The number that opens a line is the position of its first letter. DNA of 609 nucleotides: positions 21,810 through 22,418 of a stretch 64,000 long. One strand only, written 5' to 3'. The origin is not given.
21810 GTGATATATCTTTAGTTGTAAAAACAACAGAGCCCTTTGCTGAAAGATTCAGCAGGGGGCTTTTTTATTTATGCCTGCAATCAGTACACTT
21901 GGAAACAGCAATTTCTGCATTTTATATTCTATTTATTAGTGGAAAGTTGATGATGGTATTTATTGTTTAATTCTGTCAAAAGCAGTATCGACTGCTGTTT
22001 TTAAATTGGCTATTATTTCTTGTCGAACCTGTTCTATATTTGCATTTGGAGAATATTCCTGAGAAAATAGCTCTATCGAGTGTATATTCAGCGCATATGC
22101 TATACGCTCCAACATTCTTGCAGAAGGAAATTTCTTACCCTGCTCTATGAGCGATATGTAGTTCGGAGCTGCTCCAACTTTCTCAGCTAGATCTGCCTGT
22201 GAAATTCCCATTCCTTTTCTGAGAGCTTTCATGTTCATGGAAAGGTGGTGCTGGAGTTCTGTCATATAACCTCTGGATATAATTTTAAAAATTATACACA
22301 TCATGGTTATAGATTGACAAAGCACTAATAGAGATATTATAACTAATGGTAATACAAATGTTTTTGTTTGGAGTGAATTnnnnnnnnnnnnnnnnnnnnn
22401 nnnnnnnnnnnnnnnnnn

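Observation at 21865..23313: Exact 22-bp direct repeat flanks a 1.4-kb cassette carrying an XRE regulator and a BspA-type LRR surface lipoprotein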

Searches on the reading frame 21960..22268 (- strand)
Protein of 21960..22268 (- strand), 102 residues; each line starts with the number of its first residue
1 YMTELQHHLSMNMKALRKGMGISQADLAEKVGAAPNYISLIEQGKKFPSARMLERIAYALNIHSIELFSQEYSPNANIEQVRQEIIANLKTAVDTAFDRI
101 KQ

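Call 5: search_protein_families(library=pfam, proteins=[window:21960-22268:-], max_evalue=0.01)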
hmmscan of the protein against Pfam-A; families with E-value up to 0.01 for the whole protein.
window:21960-22268:- (102 aa): 4 families
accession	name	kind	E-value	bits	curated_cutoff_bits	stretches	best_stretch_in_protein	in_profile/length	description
PF01381.28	HTH_3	-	4.6e-11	43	23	1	13-65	1-53/55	Helix-turn-helix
PF12844.13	HTH_19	-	4.2e-10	39.8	30.2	1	14-71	5-62/64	Helix-turn-helix domain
PF13560.12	HTH_31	-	7.1e-09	36.3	27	1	13-61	6-55/64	Helix-turn-helix domain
PF13443.12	HTH_26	-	0.0001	22.9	22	1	13-63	2-53/63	Cro/C1-type HTH DNA-binding domain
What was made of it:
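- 21960..22265 (-): XRE/Cro-C1-type HTH regulator, 101 aa. HTH_3 4.6e-11 (call 5).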

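Call 9: search_protein_families(library=ncbifam, proteins=[window:21960-22268:-], max_evalue=1)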
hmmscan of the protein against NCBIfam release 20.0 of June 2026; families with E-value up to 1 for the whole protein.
window:21960-22268:- (102 aa): 21 families
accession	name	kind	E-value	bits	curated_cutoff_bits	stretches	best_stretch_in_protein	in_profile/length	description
NF041951.1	phage_RstR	subfamily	1.6e-10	41.2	80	1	9-88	3-83/108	RstR family transcriptional repressor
TIGR03070.1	couple_hipB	subfamily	3.2e-10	39.8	71.65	1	8-62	2-56/58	type II toxin-antitoxin system Y4mF family antitoxin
NF006015.0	PRK08154.1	subfamily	3.1e-08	33.1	204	1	5-88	27-110/314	anaerobic benzoate catabolism transcriptional regulator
NF046032.1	TransRegSlrRBacil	equivalog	6.8e-07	29.5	250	1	16-94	9-87/149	HTH-type transcriptional regulator SlrR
NF007408.0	PRK09943.1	equivalog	1.2e-06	28.2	211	1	9-80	8-79/185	HTH-type transcriptional regulator PuuR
TIGR00270.2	TIGR00270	equivalog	1.3e-06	28.4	110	1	12-72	79-140/159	multiprotein bridging factor aMBF1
NF047948.1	male_kill_WMK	equivalog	1.7e-06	27.7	300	1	12-83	9-236/300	WO male-killing family protein Wmk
NF010465.0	PRK13890.1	equivalog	3.1e-05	24.1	96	1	12-64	9-61/121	conjugal transfer protein TrbA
NF041575.1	antitoxPezA_Strep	equivalog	0.00022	21.2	290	1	11-71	4-64/158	type II toxin-antitoxin system antitoxin PezA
NF007257.0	PRK09706.1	subfamily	0.00032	20.5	101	1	8-64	5-61/135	transcriptional repressor DicA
TIGR03830.1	CxxCG_CxxCG_HTH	subfamily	0.00033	20.5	61.8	1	11-53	68-110/127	type II TA system antitoxin MqsA family protein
NF038139.1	Reg_Aceta_RamB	equivalog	0.00049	18.9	700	1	12-71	6-64/465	acetate metabolism transcriptional regulator RamB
NF041493.1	MobT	equivalog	0.0012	17.7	600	1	14-61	2-49/383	MobT family relaxase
NF007271.0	PRK09726.1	equivalog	0.0014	18.6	79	1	8-79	12-83/88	type II toxin-antitoxin system antitoxin HipB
TIGR02612.1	mob_myst_A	hypoth_equivalog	0.003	17.4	122.6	1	13-70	30-89/150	mobile mystery protein A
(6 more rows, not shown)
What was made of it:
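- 21960..22265 (-): Best NCBIfam similarity is to the RstR family repressor, 1.6e-10, below cut-off (call 9).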

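Call 12: find_encoding_contigs(protein=window:21960-22268:-, flank=6000, max_places=10)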
Protein window:21960-22268:- (102 aa): no gene with exactly this product is on record in the collection.

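Call 34: find_related_loci(query=window:21960-22268:-, collection=viral_contigs, flank=5000)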
Query window:21960-22268:- (102 aa) in viral_contigs; peptide patterns used: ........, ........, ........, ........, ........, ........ (x = any residue, [..] = any of these).
13 stretches matched a pattern, but none encodes a relative of the query by tblastn (E <= 1e-3).

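Call 36: find_homologous_proteins(query=window:21960-22268:-)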
Query window:21960-22268:- (102 aa): 10 proteins with E <= 0.001 among 11 candidates.
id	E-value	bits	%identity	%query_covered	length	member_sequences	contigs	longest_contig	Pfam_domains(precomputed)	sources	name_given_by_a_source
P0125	2.4e-57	208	100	99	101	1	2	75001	PF12844.14,PF01381.29,PF13560.13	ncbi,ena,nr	ncbi:MAG: helix-turn-helix transcriptional regulator [Spirochaetia bacterium]|nr:helix-turn-helix tr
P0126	5.6e-39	150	73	99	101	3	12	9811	PF12844.14,PF01381.29,PF13560.13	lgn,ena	-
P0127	1.2e-38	149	73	99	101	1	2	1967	PF12844.14,PF01381.29,PF13560.13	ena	-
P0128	7.6e-38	146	71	99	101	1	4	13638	PF12844.14,PF01381.29,PF13560.13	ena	-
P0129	1.5e-37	145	71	99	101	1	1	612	PF12844.14,PF01381.29,PF13560.13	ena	-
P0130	2.0e-36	141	70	99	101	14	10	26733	PF12844.14,PF01381.29,PF13560.13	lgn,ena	-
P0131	2.2e-35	138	68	99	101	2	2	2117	PF12844.14,PF01381.29,PF13560.13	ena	-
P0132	6.1e-35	137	69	99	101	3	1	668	PF12844.14,PF01381.29,PF13560.13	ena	-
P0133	8.4e-34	133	64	98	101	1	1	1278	PF12844.14,PF01381.29,PF13560.13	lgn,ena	-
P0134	7.2e-8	50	48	68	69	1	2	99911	PF12844.14,PF01381.29,PF13560.13,PF13443.13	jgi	jgi:transcriptional regulator with XRE-family HTH domain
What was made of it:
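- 21960..22265 (-): Nine homologues of 64-73% identity and 101 aa (call 36).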

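Call 38: find_encoding_contigs(protein=P0130, flank=6000, max_places=8)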
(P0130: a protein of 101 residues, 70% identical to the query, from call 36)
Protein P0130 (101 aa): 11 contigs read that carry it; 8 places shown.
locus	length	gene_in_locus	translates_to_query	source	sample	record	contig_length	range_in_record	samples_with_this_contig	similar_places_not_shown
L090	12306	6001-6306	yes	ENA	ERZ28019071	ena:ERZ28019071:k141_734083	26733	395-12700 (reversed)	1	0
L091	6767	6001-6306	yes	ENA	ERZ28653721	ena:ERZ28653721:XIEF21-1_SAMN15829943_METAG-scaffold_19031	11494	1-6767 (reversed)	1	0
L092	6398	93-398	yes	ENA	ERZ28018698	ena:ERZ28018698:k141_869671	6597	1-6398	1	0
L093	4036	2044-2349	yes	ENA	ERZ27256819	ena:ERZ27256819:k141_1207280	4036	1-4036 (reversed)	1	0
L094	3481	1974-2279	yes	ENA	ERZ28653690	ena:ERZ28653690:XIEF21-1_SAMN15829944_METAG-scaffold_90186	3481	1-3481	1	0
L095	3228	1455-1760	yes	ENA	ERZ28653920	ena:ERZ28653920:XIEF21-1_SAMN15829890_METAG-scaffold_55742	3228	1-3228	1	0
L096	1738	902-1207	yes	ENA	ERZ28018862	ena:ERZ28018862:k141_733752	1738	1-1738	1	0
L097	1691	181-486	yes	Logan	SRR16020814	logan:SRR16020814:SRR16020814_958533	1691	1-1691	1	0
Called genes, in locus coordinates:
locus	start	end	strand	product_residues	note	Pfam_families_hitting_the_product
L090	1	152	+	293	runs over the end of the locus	PF00009:GTP_EFTU, PF00350:Dynamin_N (faint), PF01926:MMR_HSR1, PF02421:FeoB_N, PF04548:AIG1 (weak), PF07650:KH_2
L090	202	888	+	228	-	PF00696:AA_kinase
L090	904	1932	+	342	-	PF26363:Phospholipase-like, PF11187:Mbeg1-like (weak), PF01764:Lipase_3 (weak)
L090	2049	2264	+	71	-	-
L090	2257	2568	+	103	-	PF13657:Couple_hipA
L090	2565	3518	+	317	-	PF07804:HipA_C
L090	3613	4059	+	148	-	PF01381:HTH_3, PF12844:HTH_19 (weak), PF13560:HTH_31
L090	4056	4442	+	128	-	PF01850:PIN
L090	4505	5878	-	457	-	-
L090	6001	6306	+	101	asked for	PF13560:HTH_31, PF12844:HTH_19, PF01381:HTH_3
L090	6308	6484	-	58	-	-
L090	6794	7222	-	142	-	-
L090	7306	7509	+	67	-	PF13560:HTH_31 (weak), PF12844:HTH_19, PF13443:HTH_26 (weak), PF01381:HTH_3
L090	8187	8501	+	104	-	PF00085:Thioredoxin, PF13098:Thioredoxin_2, PF13905:Thioredoxin_8 (faint), PF05768:Glrx-like (weak)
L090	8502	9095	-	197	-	-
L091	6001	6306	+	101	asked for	PF13560:HTH_31, PF12844:HTH_19, PF01381:HTH_3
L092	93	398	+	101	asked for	PF13560:HTH_31, PF12844:HTH_19, PF01381:HTH_3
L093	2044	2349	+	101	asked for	PF13560:HTH_31, PF12844:HTH_19, PF01381:HTH_3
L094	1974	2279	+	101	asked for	PF13560:HTH_31, PF12844:HTH_19, PF01381:HTH_3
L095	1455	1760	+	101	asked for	PF13560:HTH_31, PF12844:HTH_19, PF01381:HTH_3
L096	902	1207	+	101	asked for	PF13560:HTH_31, PF12844:HTH_19, PF01381:HTH_3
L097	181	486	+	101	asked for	PF13560:HTH_31, PF12844:HTH_19, PF01381:HTH_3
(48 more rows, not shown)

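Call 39: find_encoding_contigs(protein=P0126, flank=6000, max_places=8)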
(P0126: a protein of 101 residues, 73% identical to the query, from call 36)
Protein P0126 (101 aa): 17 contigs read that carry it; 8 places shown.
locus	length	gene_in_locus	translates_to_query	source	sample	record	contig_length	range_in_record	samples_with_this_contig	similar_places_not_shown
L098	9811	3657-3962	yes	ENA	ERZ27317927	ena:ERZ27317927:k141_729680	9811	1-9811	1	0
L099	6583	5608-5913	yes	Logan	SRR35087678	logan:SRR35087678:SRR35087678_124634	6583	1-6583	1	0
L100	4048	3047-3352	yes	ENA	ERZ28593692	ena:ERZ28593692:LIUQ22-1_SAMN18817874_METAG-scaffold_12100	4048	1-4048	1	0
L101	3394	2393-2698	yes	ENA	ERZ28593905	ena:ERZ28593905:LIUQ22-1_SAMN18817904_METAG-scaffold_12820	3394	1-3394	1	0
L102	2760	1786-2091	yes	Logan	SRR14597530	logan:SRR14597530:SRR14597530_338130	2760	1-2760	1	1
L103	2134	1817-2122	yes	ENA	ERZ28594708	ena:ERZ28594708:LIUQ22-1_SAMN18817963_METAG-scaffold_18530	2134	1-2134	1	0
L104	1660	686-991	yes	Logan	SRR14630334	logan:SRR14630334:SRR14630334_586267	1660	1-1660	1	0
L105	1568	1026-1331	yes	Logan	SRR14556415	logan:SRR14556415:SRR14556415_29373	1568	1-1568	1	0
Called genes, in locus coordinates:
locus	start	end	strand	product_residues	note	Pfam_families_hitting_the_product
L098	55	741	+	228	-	PF00696:AA_kinase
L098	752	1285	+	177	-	PF10029:DUF2271, PF13860:FlgD_ig (weak)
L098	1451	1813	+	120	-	-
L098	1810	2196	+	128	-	PF01850:PIN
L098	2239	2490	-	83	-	-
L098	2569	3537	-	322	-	PF09479:Flg_new, PF03781:FGE-sulfatase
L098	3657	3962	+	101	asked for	PF13560:HTH_31, PF12844:HTH_19, PF01381:HTH_3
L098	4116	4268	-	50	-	-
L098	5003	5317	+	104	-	PF00085:Thioredoxin, PF14595:Thioredoxin_9 (weak), PF13098:Thioredoxin_2, PF13905:Thioredoxin_8 (faint), PF05768:Glrx-like (weak)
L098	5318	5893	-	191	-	-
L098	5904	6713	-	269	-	PF10646:Germane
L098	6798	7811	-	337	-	PF01384:PHO4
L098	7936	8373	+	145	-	PF13420:Acetyltransf_4 (faint), PF00583:Acetyltransf_1, PF13673:Acetyltransf_10, PF13508:Acetyltransf_7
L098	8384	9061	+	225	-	PF12796:Ank_2 (weak), PF13637:Ank_4 (weak)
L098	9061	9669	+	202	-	PF01205:Impact_N, PF09186:DUF1949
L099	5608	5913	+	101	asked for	PF13560:HTH_31, PF12844:HTH_19, PF01381:HTH_3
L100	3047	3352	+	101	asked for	PF13560:HTH_31, PF12844:HTH_19, PF01381:HTH_3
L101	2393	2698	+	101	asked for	PF13560:HTH_31, PF12844:HTH_19, PF01381:HTH_3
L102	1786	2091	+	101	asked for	PF13560:HTH_31, PF12844:HTH_19, PF01381:HTH_3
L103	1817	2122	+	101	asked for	PF13560:HTH_31, PF12844:HTH_19, PF01381:HTH_3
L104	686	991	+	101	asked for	PF13560:HTH_31, PF12844:HTH_19, PF01381:HTH_3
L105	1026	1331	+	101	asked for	PF13560:HTH_31, PF12844:HTH_19, PF01381:HTH_3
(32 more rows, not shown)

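Call 40: find_encoding_contigs(protein=P0128, flank=6000, max_places=8)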
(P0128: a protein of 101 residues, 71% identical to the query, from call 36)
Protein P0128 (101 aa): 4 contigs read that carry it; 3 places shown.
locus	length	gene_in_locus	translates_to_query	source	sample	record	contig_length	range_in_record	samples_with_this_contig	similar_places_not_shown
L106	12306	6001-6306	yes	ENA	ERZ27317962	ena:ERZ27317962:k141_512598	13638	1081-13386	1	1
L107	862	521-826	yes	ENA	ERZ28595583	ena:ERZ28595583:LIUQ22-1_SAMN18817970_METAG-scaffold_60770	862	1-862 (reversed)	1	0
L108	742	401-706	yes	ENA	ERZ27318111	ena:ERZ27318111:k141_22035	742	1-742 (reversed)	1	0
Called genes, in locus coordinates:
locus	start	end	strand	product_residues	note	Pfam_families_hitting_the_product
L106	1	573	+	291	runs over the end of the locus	PF00009:GTP_EFTU, PF00350:Dynamin_N (faint), PF01926:MMR_HSR1, PF02421:FeoB_N, PF03193:RsgA_GTPase (faint), PF04548:AIG1 (weak), PF07650:KH_2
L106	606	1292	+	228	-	PF00696:AA_kinase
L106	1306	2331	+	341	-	PF26363:Phospholipase-like, PF11187:Mbeg1-like, PF01764:Lipase_3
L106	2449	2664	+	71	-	PF01381:HTH_3 (weak)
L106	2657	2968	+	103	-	PF13657:Couple_hipA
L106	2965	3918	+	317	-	PF07804:HipA_C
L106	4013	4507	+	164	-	PF01381:HTH_3, PF12844:HTH_19 (weak), PF13560:HTH_31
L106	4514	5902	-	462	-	-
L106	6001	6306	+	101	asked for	PF13560:HTH_31, PF12844:HTH_19, PF01381:HTH_3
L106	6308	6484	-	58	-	-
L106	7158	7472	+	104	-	PF00085:Thioredoxin, PF08534:Redoxin (weak), PF14595:Thioredoxin_9 (weak), PF13098:Thioredoxin_2, PF13905:Thioredoxin_8 (faint), PF05768:Glrx-like (weak)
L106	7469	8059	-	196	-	-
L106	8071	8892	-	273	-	PF10646:Germane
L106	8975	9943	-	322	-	PF01384:PHO4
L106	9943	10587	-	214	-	PF01865:PhoU_div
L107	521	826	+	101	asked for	PF13560:HTH_31, PF12844:HTH_19, PF01381:HTH_3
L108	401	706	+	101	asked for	PF13560:HTH_31, PF12844:HTH_19, PF01381:HTH_3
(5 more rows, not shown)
